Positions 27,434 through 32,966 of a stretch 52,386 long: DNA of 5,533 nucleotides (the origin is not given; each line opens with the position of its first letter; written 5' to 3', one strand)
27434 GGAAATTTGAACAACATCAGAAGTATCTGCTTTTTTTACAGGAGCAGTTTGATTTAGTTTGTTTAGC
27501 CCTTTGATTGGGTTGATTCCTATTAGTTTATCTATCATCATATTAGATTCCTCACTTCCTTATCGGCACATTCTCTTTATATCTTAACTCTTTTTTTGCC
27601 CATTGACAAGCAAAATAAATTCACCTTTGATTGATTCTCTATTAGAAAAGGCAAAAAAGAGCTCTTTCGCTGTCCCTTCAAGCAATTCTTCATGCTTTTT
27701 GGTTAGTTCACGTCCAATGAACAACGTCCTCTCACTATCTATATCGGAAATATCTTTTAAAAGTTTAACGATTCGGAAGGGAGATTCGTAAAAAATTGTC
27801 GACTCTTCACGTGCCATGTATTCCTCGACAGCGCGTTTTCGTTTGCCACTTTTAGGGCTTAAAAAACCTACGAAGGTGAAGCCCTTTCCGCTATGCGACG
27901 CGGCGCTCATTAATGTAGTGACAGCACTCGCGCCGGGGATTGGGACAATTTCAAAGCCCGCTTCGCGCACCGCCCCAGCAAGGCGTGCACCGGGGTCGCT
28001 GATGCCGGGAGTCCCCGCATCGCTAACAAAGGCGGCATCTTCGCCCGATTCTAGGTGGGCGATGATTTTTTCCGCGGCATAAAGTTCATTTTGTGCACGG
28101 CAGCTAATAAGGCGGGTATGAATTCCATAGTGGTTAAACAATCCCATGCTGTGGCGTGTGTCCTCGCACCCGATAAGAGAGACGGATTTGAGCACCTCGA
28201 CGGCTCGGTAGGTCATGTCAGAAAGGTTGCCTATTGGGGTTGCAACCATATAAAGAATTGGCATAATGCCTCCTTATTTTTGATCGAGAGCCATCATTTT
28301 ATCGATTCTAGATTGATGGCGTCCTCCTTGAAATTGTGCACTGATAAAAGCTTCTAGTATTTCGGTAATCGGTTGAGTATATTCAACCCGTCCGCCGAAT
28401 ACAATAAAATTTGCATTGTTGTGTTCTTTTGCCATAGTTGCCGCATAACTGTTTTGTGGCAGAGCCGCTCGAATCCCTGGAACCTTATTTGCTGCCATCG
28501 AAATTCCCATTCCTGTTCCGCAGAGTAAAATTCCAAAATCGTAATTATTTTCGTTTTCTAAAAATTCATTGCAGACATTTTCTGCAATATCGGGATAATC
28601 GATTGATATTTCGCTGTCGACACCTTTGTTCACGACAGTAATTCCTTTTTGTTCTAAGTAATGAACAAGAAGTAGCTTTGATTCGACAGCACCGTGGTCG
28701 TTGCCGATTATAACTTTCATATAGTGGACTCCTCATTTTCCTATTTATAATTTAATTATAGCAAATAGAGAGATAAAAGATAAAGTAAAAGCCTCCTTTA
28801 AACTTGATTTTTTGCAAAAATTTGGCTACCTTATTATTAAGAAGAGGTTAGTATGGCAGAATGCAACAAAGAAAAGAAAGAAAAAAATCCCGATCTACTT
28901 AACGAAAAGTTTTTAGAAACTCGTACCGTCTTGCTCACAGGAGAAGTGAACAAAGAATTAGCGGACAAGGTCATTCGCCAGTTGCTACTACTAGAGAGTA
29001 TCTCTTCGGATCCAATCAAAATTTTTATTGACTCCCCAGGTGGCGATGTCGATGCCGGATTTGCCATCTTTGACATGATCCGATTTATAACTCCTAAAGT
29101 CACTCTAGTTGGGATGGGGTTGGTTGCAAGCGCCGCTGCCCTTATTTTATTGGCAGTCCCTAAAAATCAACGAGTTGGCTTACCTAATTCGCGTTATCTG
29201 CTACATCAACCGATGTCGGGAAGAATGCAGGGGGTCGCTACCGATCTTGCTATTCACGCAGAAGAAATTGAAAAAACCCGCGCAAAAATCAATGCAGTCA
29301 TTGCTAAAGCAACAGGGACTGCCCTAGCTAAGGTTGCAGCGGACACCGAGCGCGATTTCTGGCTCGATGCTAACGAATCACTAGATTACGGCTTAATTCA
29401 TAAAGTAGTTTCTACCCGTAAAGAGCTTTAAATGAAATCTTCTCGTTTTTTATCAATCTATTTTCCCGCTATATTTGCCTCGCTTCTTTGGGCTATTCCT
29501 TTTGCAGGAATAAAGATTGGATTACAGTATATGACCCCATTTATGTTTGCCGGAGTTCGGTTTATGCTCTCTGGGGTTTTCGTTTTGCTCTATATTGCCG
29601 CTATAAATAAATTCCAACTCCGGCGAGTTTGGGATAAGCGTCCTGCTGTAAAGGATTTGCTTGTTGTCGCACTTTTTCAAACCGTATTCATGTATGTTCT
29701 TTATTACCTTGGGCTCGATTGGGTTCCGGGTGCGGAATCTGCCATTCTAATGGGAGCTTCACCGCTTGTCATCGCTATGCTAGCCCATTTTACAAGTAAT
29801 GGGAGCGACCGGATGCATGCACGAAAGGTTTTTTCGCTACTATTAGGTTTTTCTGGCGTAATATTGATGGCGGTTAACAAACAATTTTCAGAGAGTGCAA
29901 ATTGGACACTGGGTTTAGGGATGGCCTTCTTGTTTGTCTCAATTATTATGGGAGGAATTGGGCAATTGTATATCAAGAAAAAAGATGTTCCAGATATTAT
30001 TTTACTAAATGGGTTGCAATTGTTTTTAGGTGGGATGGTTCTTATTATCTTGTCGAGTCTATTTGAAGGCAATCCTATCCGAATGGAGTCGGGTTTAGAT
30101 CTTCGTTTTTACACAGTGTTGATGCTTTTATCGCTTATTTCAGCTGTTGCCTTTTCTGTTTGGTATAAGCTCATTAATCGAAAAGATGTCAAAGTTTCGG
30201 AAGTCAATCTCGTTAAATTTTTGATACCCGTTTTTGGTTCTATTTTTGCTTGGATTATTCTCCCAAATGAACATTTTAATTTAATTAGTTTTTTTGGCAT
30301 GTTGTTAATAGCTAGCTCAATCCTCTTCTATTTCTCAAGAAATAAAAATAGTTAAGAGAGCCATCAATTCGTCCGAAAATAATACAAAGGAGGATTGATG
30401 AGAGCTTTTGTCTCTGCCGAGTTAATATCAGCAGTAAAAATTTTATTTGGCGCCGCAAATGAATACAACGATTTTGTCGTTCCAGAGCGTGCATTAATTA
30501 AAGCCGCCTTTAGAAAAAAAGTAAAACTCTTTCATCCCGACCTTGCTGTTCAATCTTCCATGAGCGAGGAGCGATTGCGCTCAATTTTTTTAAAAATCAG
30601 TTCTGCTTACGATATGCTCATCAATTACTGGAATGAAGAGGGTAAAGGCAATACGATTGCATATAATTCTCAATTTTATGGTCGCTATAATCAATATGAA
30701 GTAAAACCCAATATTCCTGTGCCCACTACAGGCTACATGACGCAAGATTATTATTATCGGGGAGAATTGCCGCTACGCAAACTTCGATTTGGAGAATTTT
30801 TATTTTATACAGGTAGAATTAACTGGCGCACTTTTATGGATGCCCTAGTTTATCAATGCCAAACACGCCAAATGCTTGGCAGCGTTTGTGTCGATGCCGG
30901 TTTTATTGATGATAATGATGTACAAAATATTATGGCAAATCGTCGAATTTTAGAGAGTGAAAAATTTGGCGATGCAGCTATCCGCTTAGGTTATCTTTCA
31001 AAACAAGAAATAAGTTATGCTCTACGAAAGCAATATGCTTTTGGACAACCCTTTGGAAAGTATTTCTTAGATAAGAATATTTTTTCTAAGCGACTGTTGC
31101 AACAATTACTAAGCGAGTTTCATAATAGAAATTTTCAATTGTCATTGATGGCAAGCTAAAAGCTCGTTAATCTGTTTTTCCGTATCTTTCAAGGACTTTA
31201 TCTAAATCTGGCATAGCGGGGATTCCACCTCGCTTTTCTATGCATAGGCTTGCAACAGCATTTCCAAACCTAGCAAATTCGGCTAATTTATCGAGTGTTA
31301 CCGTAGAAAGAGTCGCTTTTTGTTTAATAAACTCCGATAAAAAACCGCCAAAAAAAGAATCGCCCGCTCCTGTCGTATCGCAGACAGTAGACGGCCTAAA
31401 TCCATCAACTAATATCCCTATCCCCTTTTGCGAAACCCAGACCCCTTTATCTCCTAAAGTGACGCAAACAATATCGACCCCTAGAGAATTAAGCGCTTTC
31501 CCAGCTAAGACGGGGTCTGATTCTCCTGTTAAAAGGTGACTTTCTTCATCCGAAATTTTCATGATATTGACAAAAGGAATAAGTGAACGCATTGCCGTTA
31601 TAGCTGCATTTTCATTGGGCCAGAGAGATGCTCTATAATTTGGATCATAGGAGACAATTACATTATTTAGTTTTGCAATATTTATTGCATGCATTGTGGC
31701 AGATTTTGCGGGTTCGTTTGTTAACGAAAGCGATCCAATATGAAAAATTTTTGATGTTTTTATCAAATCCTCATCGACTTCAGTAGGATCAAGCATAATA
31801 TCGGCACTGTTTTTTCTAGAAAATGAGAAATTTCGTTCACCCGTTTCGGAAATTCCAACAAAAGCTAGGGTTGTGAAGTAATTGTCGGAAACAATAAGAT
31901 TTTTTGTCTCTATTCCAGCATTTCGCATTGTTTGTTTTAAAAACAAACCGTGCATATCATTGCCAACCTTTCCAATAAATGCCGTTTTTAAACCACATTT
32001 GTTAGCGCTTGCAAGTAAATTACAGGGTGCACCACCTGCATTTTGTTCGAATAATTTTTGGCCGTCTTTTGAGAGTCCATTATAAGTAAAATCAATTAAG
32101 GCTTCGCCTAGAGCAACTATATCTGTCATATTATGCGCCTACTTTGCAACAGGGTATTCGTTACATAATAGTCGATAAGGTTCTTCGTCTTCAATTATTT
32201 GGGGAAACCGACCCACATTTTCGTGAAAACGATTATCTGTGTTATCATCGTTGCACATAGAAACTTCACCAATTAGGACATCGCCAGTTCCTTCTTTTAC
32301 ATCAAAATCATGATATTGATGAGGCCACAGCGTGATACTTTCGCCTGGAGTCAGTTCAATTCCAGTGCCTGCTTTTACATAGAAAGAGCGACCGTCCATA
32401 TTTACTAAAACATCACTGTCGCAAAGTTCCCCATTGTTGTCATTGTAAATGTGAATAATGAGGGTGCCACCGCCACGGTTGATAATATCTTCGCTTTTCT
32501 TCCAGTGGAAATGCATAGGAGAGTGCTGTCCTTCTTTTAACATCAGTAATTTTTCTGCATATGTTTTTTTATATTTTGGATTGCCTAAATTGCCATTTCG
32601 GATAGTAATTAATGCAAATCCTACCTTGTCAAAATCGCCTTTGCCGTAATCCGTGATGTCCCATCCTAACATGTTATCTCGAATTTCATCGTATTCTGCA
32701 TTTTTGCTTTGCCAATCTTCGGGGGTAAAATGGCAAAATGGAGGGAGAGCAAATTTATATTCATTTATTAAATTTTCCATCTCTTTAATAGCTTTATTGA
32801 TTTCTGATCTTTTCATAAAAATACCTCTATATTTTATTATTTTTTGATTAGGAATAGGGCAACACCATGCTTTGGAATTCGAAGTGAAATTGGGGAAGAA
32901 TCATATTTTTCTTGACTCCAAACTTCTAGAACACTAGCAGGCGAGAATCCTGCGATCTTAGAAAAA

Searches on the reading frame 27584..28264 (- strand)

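Call 89: search_protein_families(library=pfam, proteins=[window:27584-28264:-], max_evalue=0.0001)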
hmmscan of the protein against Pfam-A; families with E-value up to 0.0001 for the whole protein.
window:27584-28264:- (226 aa): 1 family
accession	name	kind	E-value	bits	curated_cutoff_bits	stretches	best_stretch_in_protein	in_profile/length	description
PF00590.25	TP_methylase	-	1.5e-28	100.6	27.8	1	4-202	2-211/212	Tetrapyrrole (Corrin/Porphyrin) Methylases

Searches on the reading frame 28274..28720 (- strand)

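Call 89: search_protein_families(library=pfam, proteins=[window:28274-28720:-], max_evalue=0.0001)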
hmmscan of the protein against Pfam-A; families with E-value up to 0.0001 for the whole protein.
window:28274-28720:- (148 aa): 1 family
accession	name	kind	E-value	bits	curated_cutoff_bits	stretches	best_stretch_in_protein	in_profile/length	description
PF02502.23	LacAB_rpiB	-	8e-48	162.4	24.7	1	3-142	1-138/138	Ribose/Galactose Isomerase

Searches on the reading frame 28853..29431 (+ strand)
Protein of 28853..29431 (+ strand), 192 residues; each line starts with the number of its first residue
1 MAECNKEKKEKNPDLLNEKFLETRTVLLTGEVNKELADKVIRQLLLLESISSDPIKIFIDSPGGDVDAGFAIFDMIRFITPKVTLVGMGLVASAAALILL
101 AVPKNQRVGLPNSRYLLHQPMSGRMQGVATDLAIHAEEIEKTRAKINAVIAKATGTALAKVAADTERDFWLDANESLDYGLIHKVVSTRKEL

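Call 7: search_protein_families(library=pfam, proteins=[window:28853-29431:+], max_evalue=0.01)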
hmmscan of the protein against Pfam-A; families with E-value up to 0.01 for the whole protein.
window:28853-29431:+ (192 aa): 1 family
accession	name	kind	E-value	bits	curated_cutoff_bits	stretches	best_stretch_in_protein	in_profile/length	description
PF00574.28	CLP_protease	-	2.5e-60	203.9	20.2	1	16-188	9-181/182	Clp protease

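Call 72: list_cluster_members(proteins=[window:28853-29431:+, window:185-2086:+, window:32139-32816:-, window:42541-43668:+, window:22894-23571:+, window:21082-22149:-, window:35691-36458:-, window:34725-35681:-, window:50792-51943:+, window:31167-32129:-])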
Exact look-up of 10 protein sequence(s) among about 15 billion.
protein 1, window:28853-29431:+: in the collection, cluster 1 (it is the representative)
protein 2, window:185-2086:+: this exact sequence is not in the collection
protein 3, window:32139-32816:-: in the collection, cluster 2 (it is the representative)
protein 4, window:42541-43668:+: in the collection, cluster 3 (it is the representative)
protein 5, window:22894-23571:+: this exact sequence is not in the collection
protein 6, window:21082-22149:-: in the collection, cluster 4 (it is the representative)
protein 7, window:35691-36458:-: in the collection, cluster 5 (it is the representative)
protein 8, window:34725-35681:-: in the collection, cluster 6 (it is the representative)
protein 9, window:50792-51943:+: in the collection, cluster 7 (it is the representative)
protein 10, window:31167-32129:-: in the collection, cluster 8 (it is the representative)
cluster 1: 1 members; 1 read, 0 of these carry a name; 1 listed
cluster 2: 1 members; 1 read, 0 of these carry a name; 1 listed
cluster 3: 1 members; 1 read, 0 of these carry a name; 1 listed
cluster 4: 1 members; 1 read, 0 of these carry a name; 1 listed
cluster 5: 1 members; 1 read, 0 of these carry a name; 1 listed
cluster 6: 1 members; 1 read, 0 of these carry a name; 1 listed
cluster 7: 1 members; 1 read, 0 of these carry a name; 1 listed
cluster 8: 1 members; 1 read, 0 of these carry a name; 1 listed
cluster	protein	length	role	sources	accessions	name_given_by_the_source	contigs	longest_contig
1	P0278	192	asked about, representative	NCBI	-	-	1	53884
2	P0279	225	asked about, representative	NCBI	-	-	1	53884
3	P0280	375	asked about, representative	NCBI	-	-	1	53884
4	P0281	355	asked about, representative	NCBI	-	-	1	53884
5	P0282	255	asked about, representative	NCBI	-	-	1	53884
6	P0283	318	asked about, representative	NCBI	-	-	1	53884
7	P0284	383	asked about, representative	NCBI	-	-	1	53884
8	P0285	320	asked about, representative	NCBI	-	-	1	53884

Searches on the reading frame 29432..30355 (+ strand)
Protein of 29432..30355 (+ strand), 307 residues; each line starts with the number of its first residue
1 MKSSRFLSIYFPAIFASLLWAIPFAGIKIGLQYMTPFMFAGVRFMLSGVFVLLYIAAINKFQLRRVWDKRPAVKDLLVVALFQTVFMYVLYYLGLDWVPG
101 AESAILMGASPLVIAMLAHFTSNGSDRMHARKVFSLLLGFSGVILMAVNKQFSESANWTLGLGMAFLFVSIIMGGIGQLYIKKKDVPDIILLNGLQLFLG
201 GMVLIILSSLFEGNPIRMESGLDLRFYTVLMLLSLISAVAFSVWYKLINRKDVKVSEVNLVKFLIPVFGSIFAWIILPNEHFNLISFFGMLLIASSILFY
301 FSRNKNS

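Call 7: search_protein_families(library=pfam, proteins=[window:29432-30355:+], max_evalue=0.01)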
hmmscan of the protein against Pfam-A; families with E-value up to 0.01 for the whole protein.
window:29432-30355:+ (307 aa): 1 family
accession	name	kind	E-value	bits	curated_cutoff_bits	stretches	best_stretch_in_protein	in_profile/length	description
PF00892.27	EamA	-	4.5e-27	95.4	28.2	2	10-147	4-134/135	EamA-like transporter family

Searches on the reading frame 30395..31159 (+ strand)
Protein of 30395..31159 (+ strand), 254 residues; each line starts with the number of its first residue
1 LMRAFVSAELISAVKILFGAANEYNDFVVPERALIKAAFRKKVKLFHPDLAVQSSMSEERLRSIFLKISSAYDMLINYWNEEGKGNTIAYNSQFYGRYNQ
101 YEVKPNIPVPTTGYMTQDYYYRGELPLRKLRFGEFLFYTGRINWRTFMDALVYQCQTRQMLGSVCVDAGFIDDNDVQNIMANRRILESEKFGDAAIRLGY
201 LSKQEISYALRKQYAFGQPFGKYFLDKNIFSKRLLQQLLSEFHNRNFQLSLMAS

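Call 7: search_protein_families(library=pfam, proteins=[window:30395-31159:+], max_evalue=0.01)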
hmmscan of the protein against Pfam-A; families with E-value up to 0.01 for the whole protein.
window:30395-31159:+ (254 aa): 1 family
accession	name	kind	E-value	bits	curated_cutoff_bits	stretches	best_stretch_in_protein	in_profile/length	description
PF00226.36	DnaJ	-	8.3e-05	23.1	27.8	1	34-76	16-54/63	DnaJ domain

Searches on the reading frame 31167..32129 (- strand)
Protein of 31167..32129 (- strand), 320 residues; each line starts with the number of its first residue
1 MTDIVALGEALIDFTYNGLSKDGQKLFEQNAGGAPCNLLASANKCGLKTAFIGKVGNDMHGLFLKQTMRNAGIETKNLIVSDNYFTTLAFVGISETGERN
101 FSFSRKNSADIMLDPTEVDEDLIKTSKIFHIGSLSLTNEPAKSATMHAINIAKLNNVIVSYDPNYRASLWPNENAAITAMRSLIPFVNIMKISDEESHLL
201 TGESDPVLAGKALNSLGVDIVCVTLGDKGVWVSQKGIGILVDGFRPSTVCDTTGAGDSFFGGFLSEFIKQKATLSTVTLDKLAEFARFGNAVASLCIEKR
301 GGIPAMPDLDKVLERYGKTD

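Call 7: search_protein_families(library=pfam, proteins=[window:31167-32129:-], max_evalue=0.01)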
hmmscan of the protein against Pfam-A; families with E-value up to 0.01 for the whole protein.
window:31167-32129:- (320 aa): 1 family
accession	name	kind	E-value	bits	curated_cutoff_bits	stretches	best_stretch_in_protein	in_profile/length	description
PF00294.29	PfkB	-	1.5e-57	195.7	25.8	1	1-308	1-301/302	pfkB family carbohydrate kinase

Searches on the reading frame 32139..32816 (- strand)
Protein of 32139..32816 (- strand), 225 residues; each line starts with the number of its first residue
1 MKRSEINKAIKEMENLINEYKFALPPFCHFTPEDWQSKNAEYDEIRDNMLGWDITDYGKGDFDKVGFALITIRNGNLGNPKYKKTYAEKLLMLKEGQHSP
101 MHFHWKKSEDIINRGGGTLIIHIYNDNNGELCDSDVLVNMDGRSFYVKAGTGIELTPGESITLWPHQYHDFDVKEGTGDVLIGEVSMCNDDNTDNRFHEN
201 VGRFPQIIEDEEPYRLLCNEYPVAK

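Call 7: search_protein_families(library=pfam, proteins=[window:32139-32816:-], max_evalue=0.01)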
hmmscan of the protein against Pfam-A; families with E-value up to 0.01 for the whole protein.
window:32139-32816:- (225 aa): 1 family
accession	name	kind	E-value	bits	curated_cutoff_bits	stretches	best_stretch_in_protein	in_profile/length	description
PF07385.18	Lyx_isomer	-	9.2e-100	332.8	20.8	1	1-221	1-222/222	D-lyxose isomerase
